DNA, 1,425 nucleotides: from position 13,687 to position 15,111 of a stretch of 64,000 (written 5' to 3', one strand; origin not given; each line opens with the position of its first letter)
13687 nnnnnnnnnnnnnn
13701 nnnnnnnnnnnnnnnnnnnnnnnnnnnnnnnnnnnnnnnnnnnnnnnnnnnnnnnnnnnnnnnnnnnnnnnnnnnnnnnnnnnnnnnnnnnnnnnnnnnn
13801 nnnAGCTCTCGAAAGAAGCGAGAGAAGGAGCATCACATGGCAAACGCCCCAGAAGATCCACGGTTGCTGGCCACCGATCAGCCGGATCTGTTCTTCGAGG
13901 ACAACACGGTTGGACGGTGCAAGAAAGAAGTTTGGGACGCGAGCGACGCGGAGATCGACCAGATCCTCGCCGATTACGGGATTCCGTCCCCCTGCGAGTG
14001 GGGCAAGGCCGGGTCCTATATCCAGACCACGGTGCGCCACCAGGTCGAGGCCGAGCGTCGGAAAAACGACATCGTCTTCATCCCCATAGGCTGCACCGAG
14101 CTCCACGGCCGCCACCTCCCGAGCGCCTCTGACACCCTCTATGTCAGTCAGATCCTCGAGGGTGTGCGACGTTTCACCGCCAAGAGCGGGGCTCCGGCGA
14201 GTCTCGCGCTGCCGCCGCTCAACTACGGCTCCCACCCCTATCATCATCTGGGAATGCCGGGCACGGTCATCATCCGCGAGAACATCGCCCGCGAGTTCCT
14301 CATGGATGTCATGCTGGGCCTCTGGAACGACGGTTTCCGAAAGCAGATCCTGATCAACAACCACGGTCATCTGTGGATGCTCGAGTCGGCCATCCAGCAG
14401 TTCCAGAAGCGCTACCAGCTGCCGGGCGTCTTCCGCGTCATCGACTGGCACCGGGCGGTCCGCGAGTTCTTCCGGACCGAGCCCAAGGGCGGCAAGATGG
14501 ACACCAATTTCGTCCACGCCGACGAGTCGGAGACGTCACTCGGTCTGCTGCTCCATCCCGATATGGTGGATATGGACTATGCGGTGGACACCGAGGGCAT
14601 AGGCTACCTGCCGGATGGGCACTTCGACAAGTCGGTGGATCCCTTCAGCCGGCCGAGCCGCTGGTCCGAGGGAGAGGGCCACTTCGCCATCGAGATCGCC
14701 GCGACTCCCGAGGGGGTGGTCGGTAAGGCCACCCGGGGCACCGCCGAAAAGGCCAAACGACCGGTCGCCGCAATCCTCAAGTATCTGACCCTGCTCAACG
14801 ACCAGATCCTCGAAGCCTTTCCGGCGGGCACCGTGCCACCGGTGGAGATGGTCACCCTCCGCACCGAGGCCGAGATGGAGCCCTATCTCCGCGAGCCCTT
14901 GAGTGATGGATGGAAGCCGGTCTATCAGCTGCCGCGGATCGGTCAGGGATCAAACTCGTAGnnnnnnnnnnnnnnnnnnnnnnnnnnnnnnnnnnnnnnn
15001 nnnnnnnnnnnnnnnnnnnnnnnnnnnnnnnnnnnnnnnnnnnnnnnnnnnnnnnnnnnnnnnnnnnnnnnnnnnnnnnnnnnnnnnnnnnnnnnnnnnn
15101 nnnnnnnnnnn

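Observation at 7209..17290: Apparent complete Thermotoga-type (IolG-IolM-IolN-IolO-UxaE) oxidative inositol pathway instead of the classical IolCDEB route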

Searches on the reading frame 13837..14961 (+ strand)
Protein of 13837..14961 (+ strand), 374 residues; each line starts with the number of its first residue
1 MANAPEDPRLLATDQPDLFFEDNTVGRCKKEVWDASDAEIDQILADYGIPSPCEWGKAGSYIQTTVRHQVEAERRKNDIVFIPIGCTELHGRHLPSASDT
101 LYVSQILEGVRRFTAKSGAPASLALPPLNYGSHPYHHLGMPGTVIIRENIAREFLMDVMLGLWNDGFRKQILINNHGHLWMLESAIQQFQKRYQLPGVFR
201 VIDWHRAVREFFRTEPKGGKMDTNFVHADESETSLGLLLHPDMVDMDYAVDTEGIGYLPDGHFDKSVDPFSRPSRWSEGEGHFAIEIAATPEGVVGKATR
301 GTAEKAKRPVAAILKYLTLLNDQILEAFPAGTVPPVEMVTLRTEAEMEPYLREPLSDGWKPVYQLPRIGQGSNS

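Call 3: search_protein_families(library=pfam, proteins=[window:13837-14961:+])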
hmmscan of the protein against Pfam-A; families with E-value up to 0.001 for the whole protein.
window:13837-14961:+ (374 aa): 1 family
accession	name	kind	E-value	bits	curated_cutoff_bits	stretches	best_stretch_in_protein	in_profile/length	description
PF02633.19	Creatininase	-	4.8e-45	154.3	31.3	1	68-317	6-234/238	Creatinine amidohydrolase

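Call 4: search_protein_families(library=ncbifam, proteins=[window:13837-14961:+])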
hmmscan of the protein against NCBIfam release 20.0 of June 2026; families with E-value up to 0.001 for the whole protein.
window:13837-14961:+ (374 aa): 3 families
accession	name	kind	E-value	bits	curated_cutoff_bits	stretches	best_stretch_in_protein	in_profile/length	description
NF041098.2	diketo_inos_hlase_IolN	equivalog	5.4e-93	311.4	245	1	59-365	6-305/307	3-dehydro-scyllo-inosose hydrolase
TIGR04448.1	creatininase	equivalog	1e-17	64.7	235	1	70-254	7-194/246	creatininase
TIGR03964.1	mycofact_creat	equivalog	7e-16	58.5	172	1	74-250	13-163/228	mycofactocin biosynthesis peptidyl-dipeptidase MftE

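Call 8: search_solved_structures(query=window:13837-14961:+, max_evalue=0.00001)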
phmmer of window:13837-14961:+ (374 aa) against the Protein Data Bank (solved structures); distinct sequences matched with E-value up to 0.00001: 8.
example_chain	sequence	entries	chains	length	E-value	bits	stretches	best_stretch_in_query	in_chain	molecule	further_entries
3lub_A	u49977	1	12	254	2.2e-14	56.5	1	73-320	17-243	Putative creatinine amidohydrolase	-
1q3k_A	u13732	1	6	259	1.1e-08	37.7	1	71-273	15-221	creatininase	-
3a6e_A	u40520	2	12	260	1.7e-08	37.1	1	71-274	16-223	Creatinine amidohydrolase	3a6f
3a6j_A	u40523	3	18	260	1.7e-08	37.1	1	71-274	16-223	Creatinine amidohydrolase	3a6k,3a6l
1j2t_A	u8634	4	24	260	1.8e-08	37.1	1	71-274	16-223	creatinine amidohydrolase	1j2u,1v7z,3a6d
3a6g_A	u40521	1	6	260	1.8e-08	37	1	71-274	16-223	Creatinine amidohydrolase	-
3a6h_A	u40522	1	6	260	1.8e-08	37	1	71-274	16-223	Creatinine amidohydrolase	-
3no4_A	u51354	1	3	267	4.8e-07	32.3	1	64-188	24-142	creatinine amidohydrolase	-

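Call 22: find_homologous_proteins(query=window:13837-14961:+, max_evalue=1e-20)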
Query window:13837-14961:+ (374 aa): 2794 proteins with E <= 1e-20 among 6974 candidates; the best 120 are listed.
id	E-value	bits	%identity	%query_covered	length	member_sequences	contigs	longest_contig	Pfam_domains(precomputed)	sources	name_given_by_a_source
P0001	1.7e-241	819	93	99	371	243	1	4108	PF02633.20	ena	-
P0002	4.1e-236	801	90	100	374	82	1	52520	PF02633.20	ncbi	-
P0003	9.4e-235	797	90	100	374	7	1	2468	PF02633.20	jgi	jgi:creatinine amidohydrolase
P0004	3.6e-227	772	87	100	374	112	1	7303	PF02633.20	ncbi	-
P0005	3.1e-225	765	88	100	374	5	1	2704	PF02633.20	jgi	jgi:creatinine amidohydrolase/Fe(II)-dependent formamide hydrolase-like protein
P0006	3.3e-225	765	85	99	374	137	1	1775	PF02633.20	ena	-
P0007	2.4e-224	762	87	99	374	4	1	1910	PF02633.20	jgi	jgi:creatinine amidohydrolase/Fe(II)-dependent formamide hydrolase-like protein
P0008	4.0e-224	762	87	99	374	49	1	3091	PF02633.20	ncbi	-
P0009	6.9e-223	758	88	97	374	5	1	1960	PF02633.20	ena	-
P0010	7.6e-223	758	85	99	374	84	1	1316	PF02633.20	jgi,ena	-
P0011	3.5e-222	755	88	97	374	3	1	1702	PF02633.20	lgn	-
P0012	3.7e-222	755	84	100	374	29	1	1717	PF02633.20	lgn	-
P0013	4.9e-222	755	88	97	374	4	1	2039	PF02633.20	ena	-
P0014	1.0e-221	754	87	97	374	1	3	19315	PF02633.20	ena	-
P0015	1.1e-221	754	88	97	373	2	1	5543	PF02633.20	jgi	jgi:creatinine amidohydrolase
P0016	2.1e-221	753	88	97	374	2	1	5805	PF02633.20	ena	-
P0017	2.5e-221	753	87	97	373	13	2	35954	PF02633.20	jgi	jgi:creatinine amidohydrolase/Fe(II)-dependent formamide hydrolase-like protein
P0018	4.3e-221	752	87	97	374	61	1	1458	PF02633.20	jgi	jgi:creatinine amidohydrolase/Fe(II)-dependent formamide hydrolase-like protein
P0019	1.0e-220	751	85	99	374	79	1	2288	PF02633.20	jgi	-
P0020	1.7e-220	750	87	97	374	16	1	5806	PF02633.20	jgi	-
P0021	2.1e-220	750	87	97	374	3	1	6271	PF02633.20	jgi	jgi:creatinine amidohydrolase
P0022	3.3e-220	749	87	97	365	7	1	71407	PF02633.20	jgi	jgi:creatinine amidohydrolase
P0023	3.5e-220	749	86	97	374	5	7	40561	PF02633.20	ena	-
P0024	4.2e-220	749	83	99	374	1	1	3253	PF02633.20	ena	-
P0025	5.2e-220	748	85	100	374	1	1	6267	PF02633.20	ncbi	-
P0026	6.2e-220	748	87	97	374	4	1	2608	PF02633.20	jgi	jgi:creatinine amidohydrolase/Fe(II)-dependent formamide hydrolase-like protein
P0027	6.7e-220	748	87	98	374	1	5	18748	PF02633.20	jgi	jgi:creatinine amidohydrolase/Fe(II)-dependent formamide hydrolase-like protein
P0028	7.2e-220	748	84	100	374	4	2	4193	PF02633.20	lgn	-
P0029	1.1e-219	747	87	97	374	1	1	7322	PF02633.20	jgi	jgi:creatinine amidohydrolase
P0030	1.3e-219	747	87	97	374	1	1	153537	PF02633.20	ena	-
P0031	1.5e-219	747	87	97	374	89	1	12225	PF02633.20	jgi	jgi:creatinine amidohydrolase/Fe(II)-dependent formamide hydrolase-like protein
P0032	1.5e-219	747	87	97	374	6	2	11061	PF02633.20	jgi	jgi:creatinine amidohydrolase/Fe(II)-dependent formamide hydrolase-like protein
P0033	2.2e-219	746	87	97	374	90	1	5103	PF02633.20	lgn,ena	-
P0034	2.6e-219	746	87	98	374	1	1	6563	PF02633.20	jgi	jgi:creatinine amidohydrolase/Fe(II)-dependent formamide hydrolase-like protein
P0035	2.8e-219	746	87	97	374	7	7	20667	PF02633.20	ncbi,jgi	ncbi:MAG: 3-dehydro-scyllo-inosose hydrolase [Anaerolineae bacterium]|jgi:creatinine amidohydrolase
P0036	3.6e-219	745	84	99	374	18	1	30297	PF02633.20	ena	-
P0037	6.9e-219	745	87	97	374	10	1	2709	PF02633.20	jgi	jgi:creatinine amidohydrolase/Fe(II)-dependent formamide hydrolase-like protein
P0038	8.2e-219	744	85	99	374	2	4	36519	PF02633.20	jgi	jgi:creatinine amidohydrolase/Fe(II)-dependent formamide hydrolase-like protein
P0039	9.0e-219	744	86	97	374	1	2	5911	PF02633.20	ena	-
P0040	9.1e-219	744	86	97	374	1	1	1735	PF02633.20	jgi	-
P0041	9.7e-219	744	86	97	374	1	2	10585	PF02633.20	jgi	-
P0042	9.9e-219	744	84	99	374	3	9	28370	PF02633.20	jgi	jgi:creatinine amidohydrolase/Fe(II)-dependent formamide hydrolase-like protein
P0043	1.4e-218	744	87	97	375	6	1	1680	PF02633.20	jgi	-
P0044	1.7e-218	743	86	98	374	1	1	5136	PF02633.20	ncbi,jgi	ncbi:MAG: 3-dehydro-scyllo-inosose hydrolase [Anaerolineae bacterium]|jgi:creatinine amidohydrolase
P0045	2.4e-218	743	86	97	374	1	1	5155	PF02633.20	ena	-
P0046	3.5e-218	742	86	97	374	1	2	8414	PF02633.20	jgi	jgi:creatinine amidohydrolase/Fe(II)-dependent formamide hydrolase-like protein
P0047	3.5e-218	742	86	98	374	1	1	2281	PF02633.20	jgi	jgi:creatinine amidohydrolase/Fe(II)-dependent formamide hydrolase-like protein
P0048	3.7e-218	742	86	97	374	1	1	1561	PF02633.20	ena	-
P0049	4.1e-218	742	85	99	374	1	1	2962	PF02633.20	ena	-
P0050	7.2e-218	741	85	99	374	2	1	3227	PF02633.20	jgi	jgi:creatinine amidohydrolase/Fe(II)-dependent formamide hydrolase-like protein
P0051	1.0e-217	741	85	100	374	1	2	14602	PF02633.20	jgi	jgi:creatinine amidohydrolase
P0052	1.1e-217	741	84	99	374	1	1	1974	PF02633.20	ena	-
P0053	1.8e-217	740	84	99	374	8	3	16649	PF02633.20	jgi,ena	-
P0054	1.8e-217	740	85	97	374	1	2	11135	PF02633.20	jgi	jgi:creatinine amidohydrolase/Fe(II)-dependent formamide hydrolase-like protein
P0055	1.9e-217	740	86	97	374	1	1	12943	PF02633.20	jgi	jgi:creatinine amidohydrolase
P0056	4.3e-217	739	86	97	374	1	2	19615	PF02633.20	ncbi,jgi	ncbi:MAG: 3-dehydro-scyllo-inosose hydrolase [Anaerolineae bacterium]|jgi:creatinine amidohydrolase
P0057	4.4e-217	739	85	97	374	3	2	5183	PF02633.20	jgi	jgi:creatinine amidohydrolase/Fe(II)-dependent formamide hydrolase-like protein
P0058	5.0e-217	738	87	97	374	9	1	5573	PF02633.20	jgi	jgi:creatinine amidohydrolase/Fe(II)-dependent formamide hydrolase-like protein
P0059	5.1e-217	738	85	97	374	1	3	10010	PF02633.20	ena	-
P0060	5.2e-217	738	85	97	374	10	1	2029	PF02633.20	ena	-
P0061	7.3e-217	738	85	97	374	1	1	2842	PF02633.20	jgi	jgi:creatinine amidohydrolase/Fe(II)-dependent formamide hydrolase-like protein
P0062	1.1e-216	737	85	97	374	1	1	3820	PF02633.20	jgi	-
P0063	1.1e-216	737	85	97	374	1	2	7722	PF02633.20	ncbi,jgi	ncbi:MAG: 3-dehydro-scyllo-inosose hydrolase [Anaerolineae bacterium]|jgi:creatinine amidohydrolase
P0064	1.1e-216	737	85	98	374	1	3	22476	PF02633.20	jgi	jgi:creatinine amidohydrolase/Fe(II)-dependent formamide hydrolase-like protein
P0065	1.1e-216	737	85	97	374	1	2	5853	PF02633.20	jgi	jgi:creatinine amidohydrolase/Fe(II)-dependent formamide hydrolase-like protein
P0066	1.5e-216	737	86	98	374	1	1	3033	PF02633.20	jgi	jgi:creatinine amidohydrolase/Fe(II)-dependent formamide hydrolase-like protein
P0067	1.5e-216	737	84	97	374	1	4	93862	PF02633.20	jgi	jgi:creatinine amidohydrolase/Fe(II)-dependent formamide hydrolase-like protein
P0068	1.5e-216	737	86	98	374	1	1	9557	PF02633.20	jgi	jgi:creatinine amidohydrolase/Fe(II)-dependent formamide hydrolase-like protein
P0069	1.8e-216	737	84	100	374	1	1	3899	PF02633.20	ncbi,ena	-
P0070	2.2e-216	736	86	98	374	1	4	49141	PF02633.20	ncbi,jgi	ncbi:MAG: 3-dehydro-scyllo-inosose hydrolase [Anaerolineae bacterium]|jgi:creatinine amidohydrolase/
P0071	2.4e-216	736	84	98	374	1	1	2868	PF02633.20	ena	-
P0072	4.1e-216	735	86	98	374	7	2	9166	PF02633.20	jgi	jgi:creatinine amidohydrolase/Fe(II)-dependent formamide hydrolase-like protein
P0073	4.9e-216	735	85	97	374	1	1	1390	PF02633.20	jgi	jgi:creatinine amidohydrolase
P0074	5.1e-216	735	85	97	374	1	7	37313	PF02633.20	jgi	jgi:creatinine amidohydrolase/Fe(II)-dependent formamide hydrolase-like protein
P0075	8.2e-216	734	85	97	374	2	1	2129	PF02633.20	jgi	jgi:creatinine amidohydrolase/Fe(II)-dependent formamide hydrolase-like protein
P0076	9.1e-216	734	84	98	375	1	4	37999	PF02633.20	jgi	jgi:creatinine amidohydrolase/Fe(II)-dependent formamide hydrolase-like protein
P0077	1.0e-215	734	85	97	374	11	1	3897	PF02633.20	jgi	jgi:creatinine amidohydrolase/Fe(II)-dependent formamide hydrolase-like protein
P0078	1.1e-215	734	85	99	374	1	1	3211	PF02633.20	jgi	jgi:creatinine amidohydrolase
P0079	1.2e-215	734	85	97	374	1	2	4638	PF02633.20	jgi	-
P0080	1.3e-215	734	85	97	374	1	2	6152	PF02633.20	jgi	jgi:creatinine amidohydrolase/Fe(II)-dependent formamide hydrolase-like protein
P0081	1.6e-215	733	84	97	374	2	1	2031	PF02633.20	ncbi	-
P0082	7.5e-215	731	84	99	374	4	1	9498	PF02633.20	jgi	jgi:creatinine amidohydrolase/Fe(II)-dependent formamide hydrolase-like protein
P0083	8.1e-215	731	83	100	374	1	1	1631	PF02633.20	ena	-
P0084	1.1e-214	731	84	97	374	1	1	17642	PF02633.20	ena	-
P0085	1.5e-214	730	84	97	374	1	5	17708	PF02633.20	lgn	-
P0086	1.6e-214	730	85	97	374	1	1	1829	PF02633.20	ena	-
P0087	2.1e-214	730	84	99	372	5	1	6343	PF02633.20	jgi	-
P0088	4.7e-214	729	83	99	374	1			PF02633.20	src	-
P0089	7.0e-214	728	84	97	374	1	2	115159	PF02633.20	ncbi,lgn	-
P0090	7.9e-214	728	84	97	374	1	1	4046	PF02633.20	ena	-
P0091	1.0e-213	728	84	97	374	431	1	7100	PF02633.20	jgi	jgi:creatinine amidohydrolase/Fe(II)-dependent formamide hydrolase-like protein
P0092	2.4e-213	726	85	97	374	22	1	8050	PF02633.20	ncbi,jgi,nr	ncbi:MAG: creatininase family protein [Chloroflexi bacterium]|nr:MAG: creatininase family protein [C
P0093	4.0e-213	726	83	97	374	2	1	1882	PF02633.20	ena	-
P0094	5.7e-213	725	81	99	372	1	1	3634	PF02633.20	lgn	-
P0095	8.1e-213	725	84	97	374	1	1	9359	PF02633.20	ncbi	-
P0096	1.1e-212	724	83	97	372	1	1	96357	PF02633.20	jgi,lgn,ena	-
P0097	1.6e-212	724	84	97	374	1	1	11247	PF02633.20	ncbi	-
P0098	3.3e-212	723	84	97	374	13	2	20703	PF02633.20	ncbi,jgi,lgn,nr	ncbi:MAG TPA: creatininase family protein [Caldilineae bacterium]|nr:creatininase family protein [Ca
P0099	3.5e-212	722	83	97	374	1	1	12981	PF02633.20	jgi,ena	-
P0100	4.1e-212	722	81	99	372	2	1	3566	PF02633.20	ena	-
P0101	6.6e-212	722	83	97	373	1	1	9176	PF02633.20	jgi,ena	-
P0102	1.2e-211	721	84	98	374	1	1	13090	PF02633.20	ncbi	-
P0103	2.3e-211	720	83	97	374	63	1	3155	PF02633.20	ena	-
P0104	2.5e-211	720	83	97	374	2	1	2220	PF02633.20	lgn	-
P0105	3.1e-211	719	82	98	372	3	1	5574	PF02633.20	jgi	-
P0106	4.0e-211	719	82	97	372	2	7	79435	PF02633.20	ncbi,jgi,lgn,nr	ncbi:MAG: creatininase family protein [Ignavibacteria bacterium]|nr:creatininase family protein [Ign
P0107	4.0e-211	719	84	97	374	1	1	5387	PF02633.20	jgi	-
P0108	4.2e-211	719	83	97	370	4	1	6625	PF02633.20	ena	-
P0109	4.6e-211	719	81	100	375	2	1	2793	PF02633.20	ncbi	-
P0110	5.4e-211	719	83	97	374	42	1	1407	PF02633.20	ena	-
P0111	6.3e-211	718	82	98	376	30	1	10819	PF02633.20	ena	-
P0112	7.5e-211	718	82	99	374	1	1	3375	PF02633.20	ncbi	-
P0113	8.0e-211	718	82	97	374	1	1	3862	PF02633.20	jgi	-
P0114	2.9e-210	716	83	97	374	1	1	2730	PF02633.20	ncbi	-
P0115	3.1e-210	716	82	98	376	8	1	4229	PF02633.20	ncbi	-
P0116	5.3e-210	715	82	97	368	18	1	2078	PF02633.20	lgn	-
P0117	5.8e-210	715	82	97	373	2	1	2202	PF02633.20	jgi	-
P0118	7.4e-210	715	82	99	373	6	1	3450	PF02633.20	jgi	jgi:creatinine amidohydrolase/Fe(II)-dependent formamide hydrolase-like protein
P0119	8.0e-210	715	83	97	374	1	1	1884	PF02633.20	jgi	-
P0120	8.1e-210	715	81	99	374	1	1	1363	PF02633.20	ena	-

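Call 24: find_related_loci(query=window:13837-14961:+, collection=genome_contigs, flank=10000)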
Query window:13837-14961:+ (374 aa) in genome_contigs; peptide patterns used: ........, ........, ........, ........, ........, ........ (x = any residue, [..] = any of these).
599 stretches matched a pattern (row limit reached: there are more); 546 encode a relative of the query (tblastn E <= 1e-3); the best 80 are kept; 80 distinct loci.
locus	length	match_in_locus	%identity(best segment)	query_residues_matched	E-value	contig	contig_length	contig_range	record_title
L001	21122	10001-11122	99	1-374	0e+0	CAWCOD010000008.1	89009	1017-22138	MAG: uncultured Holophagae bacterium isolate MFD03804.bin.1.68 genome assembly, contig: contig_32275, whole genome shotg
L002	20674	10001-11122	95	1-374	0e+0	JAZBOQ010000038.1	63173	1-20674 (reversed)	MAG: Thermoanaerobaculales bacterium isolate bin.607 k117_1487804, whole genome shotgun sequence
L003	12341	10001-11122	96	1-374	0e+0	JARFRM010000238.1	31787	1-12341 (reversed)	MAG: Thermoanaerobaculales bacterium isolate MAG_Ve_Sed_50 k141_6370923, whole genome shotgun sequence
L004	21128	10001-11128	94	1-374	0e+0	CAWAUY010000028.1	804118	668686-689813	MAG: Candidatus Sulfomarinibacteraceae bacterium isolate MFD03804.bin.2.94 genome assembly, contig: contig_63705, whole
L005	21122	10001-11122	95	1-374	0e+0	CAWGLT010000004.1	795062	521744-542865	MAG: uncultured Acidobacteriota bacterium isolate MFD09779.bin.1.87 genome assembly, contig: contig_29453, whole genome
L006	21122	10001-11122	94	1-374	0e+0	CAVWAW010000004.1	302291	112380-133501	MAG: uncultured Acidobacteriota bacterium isolate MFD03804.bin.1.249 genome assembly, contig: contig_2433, whole genome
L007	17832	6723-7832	95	1-370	0e+0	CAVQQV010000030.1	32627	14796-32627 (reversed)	MAG: Candidatus Sulfomarinibacteraceae bacterium isolate MFD09779.bin.2.237 genome assembly, contig: contig_34492, whole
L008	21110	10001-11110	93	1-370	0e+0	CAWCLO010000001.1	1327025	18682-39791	MAG: Candidatus Sulfomarinibacteraceae bacterium isolate MFD03804.bin.1.185 genome assembly, contig: contig_10252, whole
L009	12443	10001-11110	93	1-370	0e+0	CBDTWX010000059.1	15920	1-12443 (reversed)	MAG TPA_asm: uncultured Thermoanaerobaculia bacterium isolate ERR2431952_concoct_53 genome assembly, contig: ERZ23880211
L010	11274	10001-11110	92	1-370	0e+0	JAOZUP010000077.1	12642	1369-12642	MAG: Thermoanaerobaculales bacterium isolate GMC8.metabat2.114 GMC8_4358_length_12642_cov_10.482720, whole genome shotgu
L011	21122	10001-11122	91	1-374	0e+0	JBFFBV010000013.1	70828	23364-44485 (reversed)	MAG: Candidatus Sulfomarinibacter sp. isolate Mix_mud12.2021.10.15 k141_2756204_length_70828_cov_11.6724, whole genome s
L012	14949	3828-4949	90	1-374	0e+0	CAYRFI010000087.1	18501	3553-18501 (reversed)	MAG TPA_asm: uncultured Thermoanaerobaculia bacterium isolate SRP214966_co6_200 genome assembly, contig: NODE_1707_lengt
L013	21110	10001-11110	92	1-370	0e+0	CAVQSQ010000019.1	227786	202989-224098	MAG: Candidatus Sulfomarinibacteraceae bacterium isolate MFD09964.bin.2.219 genome assembly, contig: contig_3727, whole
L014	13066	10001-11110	92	1-370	0e+0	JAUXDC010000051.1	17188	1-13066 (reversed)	MAG: Holophagae bacterium isolate CSMAG_2841 CSMAG_2841_k119_1821289_length_17188_cov_5.7653, whole genome shotgun seque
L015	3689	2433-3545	92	1-371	0e+0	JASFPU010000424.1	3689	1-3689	MAG: Holophagae bacterium isolate D0819S02metaG_Bin_252 D0819S02metaG_FD_scaffold_6770_c1, whole genome shotgun sequence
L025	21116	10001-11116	85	1-372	0e+0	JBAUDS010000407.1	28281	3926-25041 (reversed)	MAG: Thermoanaerobaculia bacterium isolate MFD13100_ilm_asm_bin9 k127_235506, whole genome shotgun sequence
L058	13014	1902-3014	81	2-372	0e+0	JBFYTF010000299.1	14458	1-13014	MAG: Anaerolineae bacterium isolate PPR_0259 PPR_0259._bin.108.fa_k121_2188218, whole genome shotgun sequence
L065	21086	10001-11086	82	11-372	0e+0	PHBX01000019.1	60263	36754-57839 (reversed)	MAG: Chloroflexi bacterium HGW-Chloroflexi-3 bjp_ig2158_scaffold_141, whole genome shotgun sequence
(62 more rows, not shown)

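Call 44: find_encoding_contigs(protein=window:13837-14961:+, flank=10000, max_places=4)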
Protein window:13837-14961:+ (374 aa): no gene with exactly this product is on record in the collection.
